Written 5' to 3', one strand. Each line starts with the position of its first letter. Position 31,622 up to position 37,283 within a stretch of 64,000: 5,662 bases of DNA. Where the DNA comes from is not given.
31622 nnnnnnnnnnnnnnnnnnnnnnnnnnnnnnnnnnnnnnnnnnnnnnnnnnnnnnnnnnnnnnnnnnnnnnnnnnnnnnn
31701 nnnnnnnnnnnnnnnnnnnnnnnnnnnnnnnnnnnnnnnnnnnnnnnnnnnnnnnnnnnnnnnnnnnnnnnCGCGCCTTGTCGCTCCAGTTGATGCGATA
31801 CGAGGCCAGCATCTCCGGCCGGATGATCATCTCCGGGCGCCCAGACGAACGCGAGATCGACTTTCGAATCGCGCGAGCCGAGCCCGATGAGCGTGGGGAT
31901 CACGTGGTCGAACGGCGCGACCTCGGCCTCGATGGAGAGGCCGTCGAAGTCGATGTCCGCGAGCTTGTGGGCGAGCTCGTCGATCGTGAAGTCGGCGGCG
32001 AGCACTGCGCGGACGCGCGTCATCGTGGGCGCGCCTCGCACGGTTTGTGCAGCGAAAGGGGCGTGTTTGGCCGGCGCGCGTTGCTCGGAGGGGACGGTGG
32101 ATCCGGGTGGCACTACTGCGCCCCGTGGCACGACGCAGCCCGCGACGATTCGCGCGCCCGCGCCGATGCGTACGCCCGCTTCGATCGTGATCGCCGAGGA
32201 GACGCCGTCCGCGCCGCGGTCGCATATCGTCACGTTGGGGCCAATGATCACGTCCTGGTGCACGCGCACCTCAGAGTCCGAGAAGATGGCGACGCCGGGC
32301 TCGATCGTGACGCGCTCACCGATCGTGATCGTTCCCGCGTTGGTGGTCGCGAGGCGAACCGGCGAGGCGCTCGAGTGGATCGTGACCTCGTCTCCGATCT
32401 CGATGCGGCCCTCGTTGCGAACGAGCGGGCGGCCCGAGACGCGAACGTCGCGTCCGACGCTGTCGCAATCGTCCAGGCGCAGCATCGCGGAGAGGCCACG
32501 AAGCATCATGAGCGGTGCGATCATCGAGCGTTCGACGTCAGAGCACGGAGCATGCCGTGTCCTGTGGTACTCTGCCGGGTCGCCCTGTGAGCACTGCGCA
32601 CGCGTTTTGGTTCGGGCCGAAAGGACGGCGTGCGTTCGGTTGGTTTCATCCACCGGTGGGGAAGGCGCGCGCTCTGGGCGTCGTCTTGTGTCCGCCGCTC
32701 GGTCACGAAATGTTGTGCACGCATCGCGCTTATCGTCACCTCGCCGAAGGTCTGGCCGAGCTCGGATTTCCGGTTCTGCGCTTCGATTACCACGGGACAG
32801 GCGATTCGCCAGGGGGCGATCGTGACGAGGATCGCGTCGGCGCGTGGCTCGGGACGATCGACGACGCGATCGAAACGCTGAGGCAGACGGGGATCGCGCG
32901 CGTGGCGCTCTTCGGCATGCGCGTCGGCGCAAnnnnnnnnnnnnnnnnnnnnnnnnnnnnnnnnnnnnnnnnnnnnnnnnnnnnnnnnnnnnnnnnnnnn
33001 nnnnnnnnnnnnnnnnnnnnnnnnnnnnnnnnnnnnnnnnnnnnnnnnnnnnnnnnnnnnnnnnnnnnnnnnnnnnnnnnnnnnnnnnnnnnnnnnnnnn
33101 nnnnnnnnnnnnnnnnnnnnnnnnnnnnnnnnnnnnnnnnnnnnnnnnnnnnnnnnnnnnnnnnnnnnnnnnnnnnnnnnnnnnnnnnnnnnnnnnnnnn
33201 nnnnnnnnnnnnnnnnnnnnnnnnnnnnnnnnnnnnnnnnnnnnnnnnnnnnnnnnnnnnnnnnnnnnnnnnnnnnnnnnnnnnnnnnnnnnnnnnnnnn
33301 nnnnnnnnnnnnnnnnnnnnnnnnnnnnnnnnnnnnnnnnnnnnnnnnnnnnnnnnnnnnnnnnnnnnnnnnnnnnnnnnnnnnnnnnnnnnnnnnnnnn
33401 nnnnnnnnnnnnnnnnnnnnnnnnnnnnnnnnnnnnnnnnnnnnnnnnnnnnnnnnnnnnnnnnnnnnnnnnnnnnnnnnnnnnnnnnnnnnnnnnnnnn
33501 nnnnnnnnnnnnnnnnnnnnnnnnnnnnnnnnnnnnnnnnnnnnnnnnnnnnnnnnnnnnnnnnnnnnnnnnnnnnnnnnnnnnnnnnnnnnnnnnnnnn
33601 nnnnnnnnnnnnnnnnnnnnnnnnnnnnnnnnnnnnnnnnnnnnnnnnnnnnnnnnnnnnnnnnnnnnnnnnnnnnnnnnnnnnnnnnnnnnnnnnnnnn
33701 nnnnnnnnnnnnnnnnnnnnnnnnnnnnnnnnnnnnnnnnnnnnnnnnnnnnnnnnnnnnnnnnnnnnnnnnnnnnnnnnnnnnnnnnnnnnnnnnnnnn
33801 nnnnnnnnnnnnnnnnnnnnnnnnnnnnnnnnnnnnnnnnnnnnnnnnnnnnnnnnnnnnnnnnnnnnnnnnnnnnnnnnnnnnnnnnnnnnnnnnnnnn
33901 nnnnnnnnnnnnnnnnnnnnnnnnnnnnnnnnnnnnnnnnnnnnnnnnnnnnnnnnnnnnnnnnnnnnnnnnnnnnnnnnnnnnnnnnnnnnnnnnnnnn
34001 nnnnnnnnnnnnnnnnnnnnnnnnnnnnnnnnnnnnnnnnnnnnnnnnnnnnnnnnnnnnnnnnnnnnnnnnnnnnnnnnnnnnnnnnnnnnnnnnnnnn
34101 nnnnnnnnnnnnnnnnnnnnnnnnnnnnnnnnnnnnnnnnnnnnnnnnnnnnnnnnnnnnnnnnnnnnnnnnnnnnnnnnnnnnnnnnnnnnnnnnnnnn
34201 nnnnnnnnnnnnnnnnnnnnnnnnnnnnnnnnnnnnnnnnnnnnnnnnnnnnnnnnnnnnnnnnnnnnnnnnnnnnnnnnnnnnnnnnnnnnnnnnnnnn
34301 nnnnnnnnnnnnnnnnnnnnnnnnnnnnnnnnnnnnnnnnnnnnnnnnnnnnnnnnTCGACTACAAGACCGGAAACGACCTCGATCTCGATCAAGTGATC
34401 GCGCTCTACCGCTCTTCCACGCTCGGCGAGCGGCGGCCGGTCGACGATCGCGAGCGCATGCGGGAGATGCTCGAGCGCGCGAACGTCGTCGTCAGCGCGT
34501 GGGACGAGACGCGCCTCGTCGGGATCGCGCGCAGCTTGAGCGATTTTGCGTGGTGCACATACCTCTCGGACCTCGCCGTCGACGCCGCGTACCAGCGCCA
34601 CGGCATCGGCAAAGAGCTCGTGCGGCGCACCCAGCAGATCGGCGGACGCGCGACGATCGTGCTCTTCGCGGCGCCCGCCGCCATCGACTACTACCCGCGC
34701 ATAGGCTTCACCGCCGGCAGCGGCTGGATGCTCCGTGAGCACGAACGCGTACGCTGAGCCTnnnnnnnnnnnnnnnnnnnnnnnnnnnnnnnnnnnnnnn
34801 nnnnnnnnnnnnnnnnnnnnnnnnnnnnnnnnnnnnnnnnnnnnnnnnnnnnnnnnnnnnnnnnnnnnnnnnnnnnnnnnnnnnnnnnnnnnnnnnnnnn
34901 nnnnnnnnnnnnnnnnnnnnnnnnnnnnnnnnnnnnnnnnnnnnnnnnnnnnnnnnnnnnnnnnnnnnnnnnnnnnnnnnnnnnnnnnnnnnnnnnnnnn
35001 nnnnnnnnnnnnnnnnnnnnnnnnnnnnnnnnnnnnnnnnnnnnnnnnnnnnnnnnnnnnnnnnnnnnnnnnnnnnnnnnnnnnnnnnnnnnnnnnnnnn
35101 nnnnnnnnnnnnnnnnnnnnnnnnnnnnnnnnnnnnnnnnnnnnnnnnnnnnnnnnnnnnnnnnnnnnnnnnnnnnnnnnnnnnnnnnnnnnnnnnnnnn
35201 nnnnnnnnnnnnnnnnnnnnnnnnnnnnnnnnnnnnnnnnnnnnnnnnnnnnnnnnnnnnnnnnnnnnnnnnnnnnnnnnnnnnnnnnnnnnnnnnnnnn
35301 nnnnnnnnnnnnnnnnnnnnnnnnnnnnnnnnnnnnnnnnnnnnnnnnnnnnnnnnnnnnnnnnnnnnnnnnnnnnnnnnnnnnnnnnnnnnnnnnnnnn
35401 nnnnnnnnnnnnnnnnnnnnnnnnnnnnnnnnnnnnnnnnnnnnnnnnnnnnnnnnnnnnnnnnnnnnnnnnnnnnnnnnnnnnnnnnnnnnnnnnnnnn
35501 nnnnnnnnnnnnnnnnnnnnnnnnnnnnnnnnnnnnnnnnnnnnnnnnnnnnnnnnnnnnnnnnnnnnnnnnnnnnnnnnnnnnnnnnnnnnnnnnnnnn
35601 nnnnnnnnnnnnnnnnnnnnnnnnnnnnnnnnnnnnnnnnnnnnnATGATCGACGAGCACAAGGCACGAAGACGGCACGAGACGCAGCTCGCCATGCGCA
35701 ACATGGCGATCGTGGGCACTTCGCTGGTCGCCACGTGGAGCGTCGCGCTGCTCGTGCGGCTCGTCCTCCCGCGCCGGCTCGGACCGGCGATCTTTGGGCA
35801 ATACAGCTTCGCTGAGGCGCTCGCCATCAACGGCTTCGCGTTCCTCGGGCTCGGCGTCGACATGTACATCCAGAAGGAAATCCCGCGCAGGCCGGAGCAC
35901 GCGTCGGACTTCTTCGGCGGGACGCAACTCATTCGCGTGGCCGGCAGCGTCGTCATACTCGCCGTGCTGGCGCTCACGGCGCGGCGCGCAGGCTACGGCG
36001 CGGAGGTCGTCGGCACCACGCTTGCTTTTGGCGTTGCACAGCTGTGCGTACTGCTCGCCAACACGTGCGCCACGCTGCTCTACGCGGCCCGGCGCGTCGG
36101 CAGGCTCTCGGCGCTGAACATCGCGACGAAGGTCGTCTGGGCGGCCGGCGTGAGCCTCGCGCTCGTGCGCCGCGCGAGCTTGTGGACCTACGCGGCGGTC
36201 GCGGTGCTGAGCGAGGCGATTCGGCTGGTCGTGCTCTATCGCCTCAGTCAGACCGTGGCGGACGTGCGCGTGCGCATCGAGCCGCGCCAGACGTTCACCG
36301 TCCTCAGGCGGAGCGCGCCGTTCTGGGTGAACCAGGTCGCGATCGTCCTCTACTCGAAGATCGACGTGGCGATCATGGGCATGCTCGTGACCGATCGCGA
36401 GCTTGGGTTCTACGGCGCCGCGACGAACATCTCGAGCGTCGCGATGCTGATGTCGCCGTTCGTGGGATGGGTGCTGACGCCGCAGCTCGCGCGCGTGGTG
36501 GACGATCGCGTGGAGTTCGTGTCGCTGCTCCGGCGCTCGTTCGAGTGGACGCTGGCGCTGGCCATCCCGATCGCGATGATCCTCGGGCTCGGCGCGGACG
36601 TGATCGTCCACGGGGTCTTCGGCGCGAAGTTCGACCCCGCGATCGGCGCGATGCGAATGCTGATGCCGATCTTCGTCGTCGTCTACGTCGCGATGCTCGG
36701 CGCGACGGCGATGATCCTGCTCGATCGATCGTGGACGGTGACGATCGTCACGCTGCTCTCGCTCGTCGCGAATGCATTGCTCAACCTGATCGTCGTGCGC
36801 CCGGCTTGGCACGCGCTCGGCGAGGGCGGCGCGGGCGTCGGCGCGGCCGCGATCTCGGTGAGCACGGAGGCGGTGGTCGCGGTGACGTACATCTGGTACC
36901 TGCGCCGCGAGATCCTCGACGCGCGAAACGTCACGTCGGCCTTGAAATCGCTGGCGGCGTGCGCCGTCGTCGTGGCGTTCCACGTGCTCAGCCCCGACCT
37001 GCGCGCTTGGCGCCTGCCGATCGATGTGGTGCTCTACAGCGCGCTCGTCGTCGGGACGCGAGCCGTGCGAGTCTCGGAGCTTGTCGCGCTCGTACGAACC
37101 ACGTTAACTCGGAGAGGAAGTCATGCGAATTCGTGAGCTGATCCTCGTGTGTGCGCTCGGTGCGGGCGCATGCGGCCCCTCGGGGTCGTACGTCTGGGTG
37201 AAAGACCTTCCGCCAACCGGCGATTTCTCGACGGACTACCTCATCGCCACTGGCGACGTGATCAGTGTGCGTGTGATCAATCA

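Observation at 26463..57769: Unusual density of frame disruptions, most parsimoniously indel errors in the assembly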

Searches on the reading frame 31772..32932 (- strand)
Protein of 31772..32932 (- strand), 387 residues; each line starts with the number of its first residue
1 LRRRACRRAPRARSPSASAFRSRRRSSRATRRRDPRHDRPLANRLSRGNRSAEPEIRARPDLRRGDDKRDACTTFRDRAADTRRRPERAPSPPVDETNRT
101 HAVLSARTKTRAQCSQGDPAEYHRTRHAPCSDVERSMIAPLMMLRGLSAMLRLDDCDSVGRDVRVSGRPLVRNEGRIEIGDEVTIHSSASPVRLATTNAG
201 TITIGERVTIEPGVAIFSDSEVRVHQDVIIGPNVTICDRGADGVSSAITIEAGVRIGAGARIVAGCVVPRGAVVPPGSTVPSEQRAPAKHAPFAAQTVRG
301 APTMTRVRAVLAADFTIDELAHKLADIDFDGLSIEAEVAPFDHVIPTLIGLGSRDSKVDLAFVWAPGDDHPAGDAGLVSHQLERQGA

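Call 6: search_protein_families(library=pfam, proteins=[window:31772-32932:-], max_evalue=0.01)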
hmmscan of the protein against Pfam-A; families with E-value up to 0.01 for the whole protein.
window:31772-32932:- (387 aa): 1 family
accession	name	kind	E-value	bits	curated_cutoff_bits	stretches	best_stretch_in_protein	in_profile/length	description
PF00132.30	Hexapep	-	4.2e-09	36.2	27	1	248-280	2-34/36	Bacterial transferase hexapeptide (six repeats)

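Call 11: search_protein_families(library=ncbifam, proteins=[window:31772-32932:-], max_evalue=0.01)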
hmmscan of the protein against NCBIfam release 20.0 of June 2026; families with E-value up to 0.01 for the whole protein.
window:31772-32932:- (387 aa): 14 families
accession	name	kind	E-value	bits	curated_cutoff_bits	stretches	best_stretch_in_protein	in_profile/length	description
NF007564.0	PRK10191.1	equivalog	4.1e-05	23.1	196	1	201-280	63-141/162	colanic acid biosynthesis acetyltransferase WcaB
TIGR02353.1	NRPS_term_dom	equivalog_domain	5.6e-05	21.7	423.1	1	178-311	114-233/695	Pls/PosA family non-ribosomal peptide synthetase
TIGR04016.1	WcaB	equivalog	6.1e-05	22.6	194.65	1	201-280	47-125/146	colanic acid biosynthesis acetyltransferase WcaB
NF002060.0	PRK00892.1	subfamily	0.00014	21.1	207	1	185-268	104-182/345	UDP-3-O-(3-hydroxymyristoyl)glucosamine N-acyltransferase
TIGR01853.1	lipid_A_lpxD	equivalog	0.00039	19.5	242.5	0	220-269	103-156/325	UDP-3-O-(3-hydroxymyristoyl)glucosamine N-acyltransferase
TIGR03532.1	DapD_Ac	equivalog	0.00049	19.8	231.75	1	164-303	73-216/231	2,3,4,5-tetrahydropyridine-2,6-dicarboxylate N-acetyltransferase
TIGR03570.1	NeuD_NnaD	subfamily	0.00063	19.4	160.8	1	185-283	90-189/202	NeuD/PglB/VioB family sugar acetyltransferase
NF007797.0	PRK10502.1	subfamily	0.00076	19.2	192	1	178-283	54-155/183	WcaF family extracellular polysaccharide biosynthesis acetyltransferase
NF038307.1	EPS_acetyl_HpsU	equivalog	0.001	18.7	305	1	178-280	53-151/178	hormogonium polysaccharide biosynthesis acetyltransferase HpsU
NF050158.1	CarbAnhydGPos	equivalog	0.0018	18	250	1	197-287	44-127/172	gamma carbonic anhydrase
NF008349.0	PRK11132.1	equivalog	0.0036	16.4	397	1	203-286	149-232/273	serine O-acetyltransferase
TIGR01172.1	cysE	equivalog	0.0062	16.6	210.65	1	203-280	69-146/162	serine O-acetyltransferase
NF010935.0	PRK14355.1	equivalog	0.0078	14.9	718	0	124-233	232-332/459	bifunctional UDP-N-acetylglucosamine diphosphorylase/glucosamine-1-phosphate N-acetyltransferase GlmU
NF041874.1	EPS_EpsC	equivalog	0.0089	15.8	150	0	201-272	67-138/168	serine O-acetyltransferase EpsC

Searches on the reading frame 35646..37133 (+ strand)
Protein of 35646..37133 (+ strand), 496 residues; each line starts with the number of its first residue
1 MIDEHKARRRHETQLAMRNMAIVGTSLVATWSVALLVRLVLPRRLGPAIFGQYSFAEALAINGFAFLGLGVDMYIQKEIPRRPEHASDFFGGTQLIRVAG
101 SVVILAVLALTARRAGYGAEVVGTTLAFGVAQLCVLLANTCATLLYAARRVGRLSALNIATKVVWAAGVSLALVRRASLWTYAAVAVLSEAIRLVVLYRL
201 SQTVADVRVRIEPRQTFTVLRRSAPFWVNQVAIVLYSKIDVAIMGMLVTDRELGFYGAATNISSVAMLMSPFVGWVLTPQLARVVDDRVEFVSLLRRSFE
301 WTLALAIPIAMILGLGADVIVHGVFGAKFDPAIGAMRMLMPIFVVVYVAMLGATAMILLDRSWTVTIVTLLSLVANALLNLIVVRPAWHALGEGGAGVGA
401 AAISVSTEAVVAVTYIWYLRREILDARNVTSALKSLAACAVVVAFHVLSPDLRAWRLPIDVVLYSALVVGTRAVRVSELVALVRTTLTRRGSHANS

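Call 12: find_related_loci(query=window:35646-37133:+, collection=genome_contigs, flank=10000)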
Query seq(496 aa) (496 aa) in genome_contigs; peptide patterns used: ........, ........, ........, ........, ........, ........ (x = any residue, [..] = any of these).
87 stretches matched a pattern; 35 encode a relative of the query (tblastn E <= 1e-3); 35 distinct loci.
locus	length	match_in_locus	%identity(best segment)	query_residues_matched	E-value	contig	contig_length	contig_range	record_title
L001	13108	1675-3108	70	19-496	0e+0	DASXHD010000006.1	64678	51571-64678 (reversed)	MAG TPA_asm: Polyangiaceae bacterium isolate SMAG_U5184 k141_4662513, whole genome shotgun sequence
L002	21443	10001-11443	72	18-496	0e+0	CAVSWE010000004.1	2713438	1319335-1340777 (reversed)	MAG: uncultured delta proteobacterium isolate MFD05705.bin.2.131 genome assembly, contig: contig_27161, whole genome sho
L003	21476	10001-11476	59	5-496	3e-167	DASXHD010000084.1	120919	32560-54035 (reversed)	MAG TPA_asm: Polyangiaceae bacterium isolate SMAG_U5184 k141_3352446, whole genome shotgun sequence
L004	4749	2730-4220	57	1-496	1e-169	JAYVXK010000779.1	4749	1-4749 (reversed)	MAG: Myxococcales bacterium isolate GL85_DN_concoct_3 GL85_DN_concoct_3_778, whole genome shotgun sequence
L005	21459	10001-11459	63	11-496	1e-148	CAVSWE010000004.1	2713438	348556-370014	MAG: uncultured delta proteobacterium isolate MFD05705.bin.2.131 genome assembly, contig: contig_27161, whole genome sho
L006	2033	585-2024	41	5-483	5e-108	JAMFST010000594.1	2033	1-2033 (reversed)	MAG: Labilithrix luteola isolate NGEE_A_bin2 k127_803762, whole genome shotgun sequence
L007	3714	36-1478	41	12-490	2e-103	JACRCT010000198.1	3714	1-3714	MAG: Deltaproteobacteria bacterium isolate NC_groundwater_1653_Pr3_B-0.1um_69_9 SR-2_scaffold_141_626823, whole genome s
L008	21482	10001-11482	38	3-494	9e-93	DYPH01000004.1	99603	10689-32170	MAG TPA_asm: Sorangium cellulosum isolate SulCav_GS09_5_65_23 SulCav_GS09_5_100_length_99603_cov_13_922319, whole genome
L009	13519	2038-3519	38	3-494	2e-92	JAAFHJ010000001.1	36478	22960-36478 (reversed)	MAG: Myxococcales bacterium isolate bin76.metabat.ball.192 WN_Myxococcales_3_scaffold_1, whole genome shotgun sequence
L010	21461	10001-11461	36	11-494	6e-88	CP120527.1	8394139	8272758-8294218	Myxococcaceae bacterium GXIMD 01537 chromosome, complete genome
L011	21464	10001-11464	37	9-492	4e-86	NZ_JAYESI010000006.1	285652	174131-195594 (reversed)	Corallococcus sp. RDP092CA NODE_6_length_285652_cov_16.609236, whole genome shotgun sequence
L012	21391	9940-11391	35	9-489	7e-84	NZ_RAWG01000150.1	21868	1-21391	Corallococcus sicarius strain CA040B NODE_150_21868_cov_47.4084, whole genome shotgun sequence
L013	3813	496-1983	34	3-496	8e-84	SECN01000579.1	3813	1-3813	MAG: Myxococcaceae bacterium isolate PMG_225 scaffold_55008, whole genome shotgun sequence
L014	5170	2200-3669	34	3-489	1e-82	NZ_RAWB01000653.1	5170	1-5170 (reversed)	Corallococcus llansteffanensis strain CA051B NODE_653_5170_cov_10.6562, whole genome shotgun sequence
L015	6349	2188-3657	34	3-489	8e-83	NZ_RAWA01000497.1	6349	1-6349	Corallococcus sp. CA053C NODE_497_6349_cov_19.6419, whole genome shotgun sequence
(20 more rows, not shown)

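Call 54: search_protein_families(library=pfam, proteins=[L005:19797-20861:-, L005:20075-20362:-, L005:19429-20154:-, L005:18599-19975:-, L005:20423-21058:-], max_evalue=0.001)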
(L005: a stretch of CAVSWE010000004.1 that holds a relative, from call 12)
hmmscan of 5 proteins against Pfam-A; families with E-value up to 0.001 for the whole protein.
L005:19797-20861:- (355 aa): 4 families
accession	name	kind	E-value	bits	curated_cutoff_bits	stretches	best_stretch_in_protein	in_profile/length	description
PF12146.15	Hydrolase_4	-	1.3e-06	28.4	27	1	71-175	6-116/239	Serine aminopeptidase, S33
PF00561.26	Abhydrolase_1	-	3.4e-05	24.1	25.8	1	88-169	19-102/245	alpha/beta hydrolase fold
PF07859.19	Abhydrolase_3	-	0.00015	22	25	1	120-174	49-108/210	alpha/beta hydrolase fold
PF02129.25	Peptidase_S15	-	0.00088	19.5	23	0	92-231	47-178/262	X-Pro dipeptidyl-peptidase (S15 family)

L005:20075-20362:- (96 aa): 3 families
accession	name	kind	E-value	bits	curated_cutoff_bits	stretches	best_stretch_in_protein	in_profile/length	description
PF12146.15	Hydrolase_4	-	0.00018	21.3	27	1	30-77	183-232/239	Serine aminopeptidase, S33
PF08386.16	Abhydrolase_4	-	0.00021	21.8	21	1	37-78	33-74/103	TAP-like protein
PF00326.27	Peptidase_S9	-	0.00034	20.6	22.6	1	32-65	136-171/213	Prolyl oligopeptidase family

L005:19429-20154:- (242 aa): 1 family
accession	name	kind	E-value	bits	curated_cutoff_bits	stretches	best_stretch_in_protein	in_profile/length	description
PF13590.11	DUF4136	-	2.6e-11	44.6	32.8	1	94-237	5-151/152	Domain of unknown function (DUF4136)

L005:18599-19975:- (459 aa): 0 families

L005:20423-21058:- (212 aa): 0 families
